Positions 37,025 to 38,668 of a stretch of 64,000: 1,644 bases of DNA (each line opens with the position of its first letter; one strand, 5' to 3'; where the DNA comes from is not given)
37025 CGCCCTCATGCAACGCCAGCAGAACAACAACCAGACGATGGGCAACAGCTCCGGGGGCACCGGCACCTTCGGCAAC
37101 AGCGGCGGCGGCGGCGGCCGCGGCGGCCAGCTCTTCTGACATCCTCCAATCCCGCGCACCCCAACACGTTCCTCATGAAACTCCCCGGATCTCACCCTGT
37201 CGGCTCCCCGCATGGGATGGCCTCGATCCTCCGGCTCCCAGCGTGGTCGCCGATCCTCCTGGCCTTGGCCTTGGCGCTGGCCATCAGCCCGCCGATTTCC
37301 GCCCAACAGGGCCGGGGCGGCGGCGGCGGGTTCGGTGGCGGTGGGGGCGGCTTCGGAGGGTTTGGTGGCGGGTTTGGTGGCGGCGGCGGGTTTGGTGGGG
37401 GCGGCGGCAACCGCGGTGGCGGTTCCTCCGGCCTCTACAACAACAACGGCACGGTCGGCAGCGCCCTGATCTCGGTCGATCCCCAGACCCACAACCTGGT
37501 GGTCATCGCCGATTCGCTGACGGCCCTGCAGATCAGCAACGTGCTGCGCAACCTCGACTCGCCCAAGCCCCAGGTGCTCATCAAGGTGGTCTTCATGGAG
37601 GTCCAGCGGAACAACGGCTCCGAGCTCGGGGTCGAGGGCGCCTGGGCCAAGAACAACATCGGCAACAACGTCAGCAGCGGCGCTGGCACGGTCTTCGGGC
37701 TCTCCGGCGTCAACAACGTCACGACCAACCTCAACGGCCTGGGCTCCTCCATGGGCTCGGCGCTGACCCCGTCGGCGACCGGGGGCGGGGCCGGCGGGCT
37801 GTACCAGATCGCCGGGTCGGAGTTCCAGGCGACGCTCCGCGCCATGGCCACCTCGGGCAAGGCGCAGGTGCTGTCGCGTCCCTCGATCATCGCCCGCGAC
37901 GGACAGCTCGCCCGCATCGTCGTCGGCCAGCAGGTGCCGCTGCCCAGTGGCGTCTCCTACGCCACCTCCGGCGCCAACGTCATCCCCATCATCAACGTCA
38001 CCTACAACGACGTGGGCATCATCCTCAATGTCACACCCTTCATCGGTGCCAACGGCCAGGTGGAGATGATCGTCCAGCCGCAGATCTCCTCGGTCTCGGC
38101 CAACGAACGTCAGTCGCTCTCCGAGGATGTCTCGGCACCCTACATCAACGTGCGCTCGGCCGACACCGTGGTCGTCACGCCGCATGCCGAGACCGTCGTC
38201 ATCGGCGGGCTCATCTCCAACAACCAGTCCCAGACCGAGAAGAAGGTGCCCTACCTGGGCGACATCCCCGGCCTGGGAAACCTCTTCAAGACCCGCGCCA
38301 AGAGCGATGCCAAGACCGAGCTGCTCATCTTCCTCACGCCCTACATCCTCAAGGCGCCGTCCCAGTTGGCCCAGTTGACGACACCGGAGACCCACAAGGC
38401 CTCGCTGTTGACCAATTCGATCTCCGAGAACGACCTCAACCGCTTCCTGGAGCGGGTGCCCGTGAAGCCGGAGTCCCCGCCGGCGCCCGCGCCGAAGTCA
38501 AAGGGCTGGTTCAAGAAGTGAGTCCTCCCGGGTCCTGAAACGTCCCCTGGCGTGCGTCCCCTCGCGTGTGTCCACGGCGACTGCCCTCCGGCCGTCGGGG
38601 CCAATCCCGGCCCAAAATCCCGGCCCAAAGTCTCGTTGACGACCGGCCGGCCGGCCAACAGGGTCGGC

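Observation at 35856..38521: Secretin encoded as two signal-peptide-bearing ORFs, split inside its last periplasmic N-domain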

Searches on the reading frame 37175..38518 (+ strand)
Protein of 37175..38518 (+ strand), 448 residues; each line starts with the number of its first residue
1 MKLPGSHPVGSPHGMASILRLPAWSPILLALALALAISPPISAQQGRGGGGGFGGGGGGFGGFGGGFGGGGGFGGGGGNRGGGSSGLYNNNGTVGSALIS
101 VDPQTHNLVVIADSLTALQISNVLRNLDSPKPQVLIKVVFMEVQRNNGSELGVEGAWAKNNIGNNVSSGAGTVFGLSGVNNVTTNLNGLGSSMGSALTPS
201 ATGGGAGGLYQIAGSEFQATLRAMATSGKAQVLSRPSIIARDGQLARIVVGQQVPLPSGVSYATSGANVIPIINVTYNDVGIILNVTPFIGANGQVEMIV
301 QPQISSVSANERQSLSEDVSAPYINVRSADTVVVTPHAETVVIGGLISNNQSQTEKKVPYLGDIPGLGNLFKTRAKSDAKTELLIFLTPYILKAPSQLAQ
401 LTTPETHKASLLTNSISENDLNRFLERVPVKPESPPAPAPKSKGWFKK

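Call 3: search_protein_families(library=pfam, proteins=[window:37175-38518:+], max_evalue=1)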
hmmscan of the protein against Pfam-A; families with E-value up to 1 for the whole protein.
window:37175-38518:+ (448 aa): 1 family
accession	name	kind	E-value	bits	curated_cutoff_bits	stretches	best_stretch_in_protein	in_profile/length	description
PF00263.26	Secretin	-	1.8e-47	161.5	27.5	1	223-393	1-169/169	Bacterial type II and III secretion system protein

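Call 4: search_protein_families(library=ncbifam, proteins=[window:37175-38518:+], max_evalue=1)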
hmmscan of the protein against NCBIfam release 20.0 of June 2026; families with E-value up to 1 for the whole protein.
window:37175-38518:+ (448 aa): 8 families
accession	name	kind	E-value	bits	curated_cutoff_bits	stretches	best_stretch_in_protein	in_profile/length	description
TIGR02517.1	type_II_gspD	equivalog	2.7e-73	247.4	351.35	1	85-402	283-600/600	type II secretion system secretin GspD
TIGR02519.1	pilus_MshL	equivalog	2.5e-49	167.8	250.2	1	99-392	1-290/290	pilus (MSHA type) biogenesis protein MshL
TIGR02515.1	IV_pilus_PilQ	subfamily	8.9e-48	163.3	284.35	1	99-393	137-428/428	type IV pilus secretin PilQ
TIGR02516.1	type_III_yscC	equivalog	6.3e-31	107.4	238.45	1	95-393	197-462/463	type III secretion system outer membrane ring subunit SctC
NF010083.0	PRK13568.1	equivalog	2.8e-22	79.1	554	1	99-393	154-418/419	DNA uptake porin HofQ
NF042912.1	Amuc_1098_fam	equivalog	7.7e-21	73.8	750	3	316-392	719-796/805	Amuc_1098 family type IV pilus outer membrane protein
NF007851.2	PRK10560.1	exception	2.9e-18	65.9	598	1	99-393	146-410/412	DNA uptake porin HofQ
NF011873.0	PRK15346.1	equivalog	4.3e-16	58.7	524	2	215-378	327-480/499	EscC/YscC/HrcC family type III secretion system outer membrane ring protein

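Call 8: find_homologous_proteins(query=window:37217-38518:+, max_evalue=0.00001)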
Query window:37217-38518:+ (434 aa): 3631 proteins with E <= 0.00001 among 8000 candidates; the best 120 are listed.
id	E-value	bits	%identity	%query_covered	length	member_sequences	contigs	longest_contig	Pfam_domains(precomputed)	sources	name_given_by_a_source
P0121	1.7e-267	905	99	100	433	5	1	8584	PF00263.27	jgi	-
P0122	4.6e-230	782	85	100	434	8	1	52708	PF00263.27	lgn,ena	-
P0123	2.9e-227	773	91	85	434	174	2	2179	PF00263.27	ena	-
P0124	9.6e-198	675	89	84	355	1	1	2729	PF00263.27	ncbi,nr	ncbi:MAG: hypothetical protein EBU81_06580, partial [Proteobacteria bacterium]|nr:hypothetical prote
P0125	1.7e-191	655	82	79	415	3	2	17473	PF00263.27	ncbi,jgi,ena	jgi:general secretion pathway protein D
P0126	2.9e-186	638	92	75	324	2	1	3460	PF00263.27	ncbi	ncbi:MAG: hypothetical protein RLZZ34_2787, partial [Verrucomicrobiota bacterium]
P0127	5.7e-186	637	77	82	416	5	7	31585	PF00263.27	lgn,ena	-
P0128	1.2e-184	632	79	79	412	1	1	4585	PF00263.27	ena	-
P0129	3.0e-183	628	78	82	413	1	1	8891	PF00263.27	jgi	jgi:general secretion pathway protein D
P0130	3.8e-183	627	78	82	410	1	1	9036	PF00263.27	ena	-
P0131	3.4e-181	621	78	80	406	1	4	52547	PF00263.27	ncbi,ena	-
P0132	5.3e-179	614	73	83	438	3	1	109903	PF00263.27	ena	-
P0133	1.1e-172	593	74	81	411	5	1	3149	PF00263.27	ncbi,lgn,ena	-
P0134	4.4e-172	591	77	80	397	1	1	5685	PF00263.27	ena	-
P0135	4.4e-171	588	71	89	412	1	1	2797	PF00263.27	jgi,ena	-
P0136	2.5e-170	585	73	79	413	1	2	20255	PF00263.27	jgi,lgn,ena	jgi:general secretion pathway protein D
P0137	1.5e-169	583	71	85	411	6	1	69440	PF00263.27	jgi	jgi:general secretion pathway protein D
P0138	2.6e-169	582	71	85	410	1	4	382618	PF00263.27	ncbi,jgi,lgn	jgi:type II secretion system protein D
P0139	8.5e-169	580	72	79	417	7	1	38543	PF00263.27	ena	-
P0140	1.3e-168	580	72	79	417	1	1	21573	PF00263.27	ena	-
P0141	2.9e-162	559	67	92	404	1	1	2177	PF00263.27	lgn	-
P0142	3.0e-162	559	67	92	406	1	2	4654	PF00263.27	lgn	-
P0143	7.0e-162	557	73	82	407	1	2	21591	PF00263.27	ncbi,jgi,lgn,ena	jgi:general secretion pathway protein D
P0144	1.1e-160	553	70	79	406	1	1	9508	PF00263.27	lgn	-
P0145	1.5e-160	553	68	82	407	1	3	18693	PF00263.27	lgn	-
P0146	5.0e-159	548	69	81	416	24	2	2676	PF00263.27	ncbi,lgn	-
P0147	1.1e-158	547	68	81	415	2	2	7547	PF00263.27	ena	-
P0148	7.7e-158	544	66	82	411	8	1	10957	PF00263.27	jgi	-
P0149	3.0e-157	542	68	79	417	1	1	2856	PF00263.27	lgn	-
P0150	5.3e-156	538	67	83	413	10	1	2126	PF00263.27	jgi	jgi:general secretion pathway protein D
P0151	8.1e-156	537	67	81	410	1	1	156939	PF00263.27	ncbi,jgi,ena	jgi:general secretion pathway protein D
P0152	8.8e-156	537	69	82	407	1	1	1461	PF00263.27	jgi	-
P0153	1.0e-152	527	65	84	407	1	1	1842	PF00263.27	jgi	jgi:general secretion pathway protein D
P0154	1.2e-152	527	62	82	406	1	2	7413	PF00263.27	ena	-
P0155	9.0e-151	521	68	78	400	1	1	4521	PF00263.27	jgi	jgi:general secretion pathway protein D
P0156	1.8e-150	520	65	78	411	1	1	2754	PF00263.27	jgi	-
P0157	2.0e-150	520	68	80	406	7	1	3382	PF00263.27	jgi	jgi:general secretion pathway protein D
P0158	1.1e-149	517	61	82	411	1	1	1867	PF00263.27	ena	-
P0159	9.5e-149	514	62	94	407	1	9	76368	PF03958.23,PF00263.27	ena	-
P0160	6.7e-148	511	62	94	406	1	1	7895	PF03958.23,PF00263.27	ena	-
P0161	4.2e-147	509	65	82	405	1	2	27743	PF00263.27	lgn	-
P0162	4.8e-147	508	64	80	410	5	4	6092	PF03958.23,PF00263.27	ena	-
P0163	5.7e-147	508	64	78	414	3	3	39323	PF00263.27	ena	-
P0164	5.9e-147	508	62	82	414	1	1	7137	PF00263.27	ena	-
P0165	1.0e-146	507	61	94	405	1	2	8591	PF03958.23,PF00263.27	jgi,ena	jgi:general secretion pathway protein D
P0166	2.6e-146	506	64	84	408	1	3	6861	PF00263.27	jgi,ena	-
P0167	4.6e-146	505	63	80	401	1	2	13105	PF03958.23,PF00263.27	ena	-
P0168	7.9e-146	504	63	81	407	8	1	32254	PF03958.23,PF00263.27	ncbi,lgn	-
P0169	8.4e-146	504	63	90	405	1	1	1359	PF00263.27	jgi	jgi:general secretion pathway protein D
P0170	8.6e-146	504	66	80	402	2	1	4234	PF00263.27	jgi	jgi:general secretion pathway protein D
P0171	1.8e-145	503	64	80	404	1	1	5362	PF00263.27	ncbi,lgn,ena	-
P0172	2.5e-145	503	62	90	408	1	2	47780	PF00263.27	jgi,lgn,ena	jgi:general secretion pathway protein D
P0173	4.7e-145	502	61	82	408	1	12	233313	PF03958.23,PF00263.27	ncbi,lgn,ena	-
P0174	1.2e-144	501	62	81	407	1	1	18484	PF00263.27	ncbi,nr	ncbi:MAG TPA: hypothetical protein VG347_02645 [Verrucomicrobiae bacterium]|nr:hypothetical protein 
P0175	1.2e-144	501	66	78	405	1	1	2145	PF00263.27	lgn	-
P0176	1.2e-144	501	63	85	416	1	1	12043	PF00263.27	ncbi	-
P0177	1.5e-144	500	63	82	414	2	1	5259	PF00263.27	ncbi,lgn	-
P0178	1.1e-142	494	63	78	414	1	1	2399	PF00263.27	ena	-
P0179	2.1e-142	493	63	78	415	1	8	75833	PF00263.27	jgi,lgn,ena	-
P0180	3.1e-142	493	62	78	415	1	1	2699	PF00263.27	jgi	jgi:general secretion pathway protein D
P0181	3.3e-142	493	63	79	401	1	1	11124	PF00263.27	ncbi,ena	-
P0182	5.2e-142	492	62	78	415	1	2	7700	PF00263.27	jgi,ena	-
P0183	5.9e-142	492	62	78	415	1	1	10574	PF00263.27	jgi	-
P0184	2.8e-141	489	64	80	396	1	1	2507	PF00263.27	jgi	jgi:general secretion pathway protein D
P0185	9.8e-141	488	61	78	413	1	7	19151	PF00263.27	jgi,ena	jgi:general secretion pathway protein D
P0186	1.1e-140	488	62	82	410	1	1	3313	PF00263.27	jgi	jgi:general secretion pathway protein D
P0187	1.5e-140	487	62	85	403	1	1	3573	PF03958.23,PF00263.27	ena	-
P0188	1.5e-140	487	63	79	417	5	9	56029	PF00263.27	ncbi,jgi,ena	jgi:general secretion pathway protein D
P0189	1.8e-140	487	63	80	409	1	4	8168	PF00263.27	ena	-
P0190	2.4e-140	486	58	83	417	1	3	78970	PF03958.23,PF00263.27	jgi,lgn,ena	-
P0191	2.5e-140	486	62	78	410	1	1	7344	PF00263.27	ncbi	-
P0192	8.4e-139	481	58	94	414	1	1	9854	PF03958.23,PF00263.27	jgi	jgi:general secretion pathway protein D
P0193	2.5e-138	480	60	79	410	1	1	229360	PF03958.23,PF00263.27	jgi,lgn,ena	-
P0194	3.0e-137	476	62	82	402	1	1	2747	PF00263.27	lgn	-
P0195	1.0e-136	474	65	79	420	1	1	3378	PF00263.27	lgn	-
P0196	1.5e-136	474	83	62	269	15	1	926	PF00263.27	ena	-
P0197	4.6e-136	472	63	79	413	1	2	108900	PF00263.27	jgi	jgi:general secretion pathway protein D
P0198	1.1e-135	471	63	80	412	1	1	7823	PF00263.27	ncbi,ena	-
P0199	1.4e-135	471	64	80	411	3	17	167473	PF00263.27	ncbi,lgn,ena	-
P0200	2.0e-135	470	63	82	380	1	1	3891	PF03958.23,PF00263.27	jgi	-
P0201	3.2e-135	469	62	79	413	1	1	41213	PF00263.27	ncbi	-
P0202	5.1e-135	469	59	81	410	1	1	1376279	PF03958.23,PF00263.27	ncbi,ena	-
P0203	9.1e-135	468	64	79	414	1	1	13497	PF00263.27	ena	-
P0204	1.5e-134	467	60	82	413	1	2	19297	PF03958.23,PF00263.27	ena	-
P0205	1.8e-134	467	62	78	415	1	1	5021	PF00263.27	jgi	jgi:general secretion pathway protein D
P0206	1.9e-134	467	58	93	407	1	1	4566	PF00263.27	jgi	jgi:general secretion pathway protein D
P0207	2.2e-134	467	60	81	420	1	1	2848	PF00263.27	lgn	-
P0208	4.8e-134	466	63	82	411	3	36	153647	PF00263.27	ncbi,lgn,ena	-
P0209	7.6e-134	465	56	93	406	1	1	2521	PF00263.27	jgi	jgi:general secretion pathway protein D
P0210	8.0e-134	465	60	81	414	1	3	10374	PF00263.27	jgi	jgi:general secretion pathway protein D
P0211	9.2e-134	465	60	80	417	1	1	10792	PF00263.27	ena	-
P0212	9.6e-134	465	60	81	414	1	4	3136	PF00263.27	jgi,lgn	jgi:general secretion pathway protein D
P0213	1.0e-133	465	61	80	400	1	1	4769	PF03958.23,PF00263.27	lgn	-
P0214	1.2e-133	464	59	83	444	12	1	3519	PF03958.23,PF00263.27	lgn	-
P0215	1.7e-133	464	59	87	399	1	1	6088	PF00263.27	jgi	jgi:general secretion pathway protein D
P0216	2.6e-133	463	62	79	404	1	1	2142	PF00263.27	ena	-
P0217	3.9e-133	463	64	80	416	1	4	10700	PF00263.27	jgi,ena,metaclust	metaclust:\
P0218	4.4e-133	462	62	81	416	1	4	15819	PF00263.27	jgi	-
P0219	4.5e-133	462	60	81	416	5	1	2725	PF00263.27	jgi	jgi:general secretion pathway protein D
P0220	7.8e-133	462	60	80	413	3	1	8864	PF00263.27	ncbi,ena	-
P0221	8.8e-133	461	59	83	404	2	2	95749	PF00263.27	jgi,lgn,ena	-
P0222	1.3e-132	461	61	81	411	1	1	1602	PF00263.27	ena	-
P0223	1.3e-132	461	63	79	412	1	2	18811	PF00263.27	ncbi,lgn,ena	-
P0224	1.6e-132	461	60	79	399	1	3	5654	PF00263.27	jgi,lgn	jgi:general secretion pathway protein D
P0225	1.6e-132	461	60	80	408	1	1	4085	PF00263.27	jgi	jgi:general secretion pathway protein D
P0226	2.3e-132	460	60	86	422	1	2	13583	PF00263.27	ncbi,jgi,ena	ncbi:MAG: hypothetical protein ABSG87_03170 [Verrucomicrobiota bacterium]|jgi:general secretion path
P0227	2.4e-132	460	87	59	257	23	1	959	PF00263.27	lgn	-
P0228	5.5e-132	459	61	81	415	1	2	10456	PF00263.27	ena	-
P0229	7.3e-132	458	62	79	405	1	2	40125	PF03958.23,PF00263.27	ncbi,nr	ncbi:MAG: hypothetical protein KGR98_06035 [Verrucomicrobia bacterium]|nr:hypothetical protein [Verr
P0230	9.9e-132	458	61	80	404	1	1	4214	PF00263.27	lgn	-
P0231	1.1e-131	458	57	94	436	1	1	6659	PF00263.27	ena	-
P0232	1.3e-131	458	62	79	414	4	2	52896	PF00263.27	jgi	jgi:general secretion pathway protein D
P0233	1.5e-131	457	63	82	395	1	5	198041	PF03958.23,PF00263.27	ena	-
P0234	4.4e-131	456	62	79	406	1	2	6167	PF00263.27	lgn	-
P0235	6.7e-131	455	56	94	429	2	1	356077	PF00263.27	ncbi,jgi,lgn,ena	jgi:general secretion pathway protein D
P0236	7.9e-131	455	59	79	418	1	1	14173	PF03958.23,PF00263.27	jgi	jgi:general secretion pathway protein D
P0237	8.6e-131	455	59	82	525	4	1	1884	PF00263.27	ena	-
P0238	1.1e-130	455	59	82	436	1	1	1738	PF00263.27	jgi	jgi:general secretion pathway protein D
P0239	1.2e-130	454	57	85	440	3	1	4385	PF00263.27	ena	-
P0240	1.8e-130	454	58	78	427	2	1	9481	PF00263.27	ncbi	-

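Call 18: find_related_loci(query=A1, collection=genome_contigs, flank=4000)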
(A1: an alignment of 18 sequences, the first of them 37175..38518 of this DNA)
Query A1 (448 aa) in genome_contigs; peptide patterns used: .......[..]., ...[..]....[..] (x = any residue, [..] = any of these).
600 stretches matched a pattern (row limit reached: there are more); 571 encode a relative of the query (tblastn E <= 1e-3); the best 80 are kept; 80 distinct loci.
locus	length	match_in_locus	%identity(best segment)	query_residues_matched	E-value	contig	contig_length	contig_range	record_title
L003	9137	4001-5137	91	70-448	0e+0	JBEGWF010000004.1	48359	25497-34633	MAG: Verrucomicrobiota bacterium isolate riogrande_2019_sw_WHONDRS-S19S_0066_B_bin.82 scaffold_1579697, whole genome sho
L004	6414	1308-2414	91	79-448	0e+0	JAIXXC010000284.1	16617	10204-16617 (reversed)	MAG: Verrucomicrobiales bacterium isolate D4_MAG_00040 pond_D4_MAG_00040_000000000187, whole genome shotgun sequence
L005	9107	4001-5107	89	79-448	0e+0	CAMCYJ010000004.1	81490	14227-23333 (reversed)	MAG: Akkermansia muciniphila isolate MiE-22jul19-69 genome assembly, contig: MiE-22jul19-C183, whole genome shotgun sequ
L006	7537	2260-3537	84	15-448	0e+0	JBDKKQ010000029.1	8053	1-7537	MAG: Verrucomicrobiota bacterium isolate gunnisonriver_2019_sw_WHONDRS-S19S_0062_B_bin.69 scaffold_612835, whole genome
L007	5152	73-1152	89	88-448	0e+0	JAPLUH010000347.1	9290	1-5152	MAG: Verrucomicrobia bacterium isolate LacPavin_0920_WC12_MAG_60_10 LacPavin_0920_WC12_scaffold_327093, whole genome sho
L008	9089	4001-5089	85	87-448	0e+0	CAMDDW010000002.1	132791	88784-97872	MAG: Akkermansia muciniphila isolate MaH-09apr19-217 genome assembly, contig: MaH-09apr19-C134, whole genome shotgun seq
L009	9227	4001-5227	85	39-448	0e+0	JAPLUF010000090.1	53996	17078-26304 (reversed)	MAG: Verrucomicrobia bacterium isolate LacPavin_0818_WC40_MAG_60_13 LacPavin_0818_WC40_scaffold_344724, whole genome sho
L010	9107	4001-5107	89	79-448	0e+0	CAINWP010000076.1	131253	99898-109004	MAG: uncultured Verrucomicrobia bacterium isolate KT_bin-2079 genome assembly, contig: bin-2079:076/340, whole genome sh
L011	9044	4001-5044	78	84-431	1e-179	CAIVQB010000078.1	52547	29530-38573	MAG: uncultured Verrucomicrobia bacterium isolate VK_bin-2510 genome assembly, contig: bin-2510:078/148, whole genome sh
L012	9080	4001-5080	79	88-446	1e-176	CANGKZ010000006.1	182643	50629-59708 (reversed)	MAG: Verrucomicrobia bacterium isolate Jr-7aug17-174 genome assembly, contig: Jr-7aug17-C77, whole genome shotgun sequen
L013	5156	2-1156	98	103-448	0e+0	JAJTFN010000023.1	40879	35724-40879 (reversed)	MAG: Verrucomicrobium sp. isolate 49614_E7 Sample_49614_scaffold_597, whole genome shotgun sequence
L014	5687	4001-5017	72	94-433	3e-148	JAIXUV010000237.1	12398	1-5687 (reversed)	MAG: Verrucomicrobiales bacterium isolate D1_MAG_00042 pond_D1_MAG_00042_000000000137, whole genome shotgun sequence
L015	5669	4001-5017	72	94-433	4e-147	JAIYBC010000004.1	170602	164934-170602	MAG: Verrucomicrobiales bacterium isolate E1_MAG_00027 pond_E1_MAG_00027_000000000033, whole genome shotgun sequence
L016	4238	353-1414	63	78-433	3e-150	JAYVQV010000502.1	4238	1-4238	MAG: Limisphaerales bacterium isolate GL72_UP_metabinner_105_sub GL72_UP_metabinner_105_sub_501, whole genome shotgun se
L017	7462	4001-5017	70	88-429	2e-144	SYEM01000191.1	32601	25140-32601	MAG: Verrucomicrobiales bacterium isolate F1-60-MAGs043 F1-60__c398780, whole genome shotgun sequence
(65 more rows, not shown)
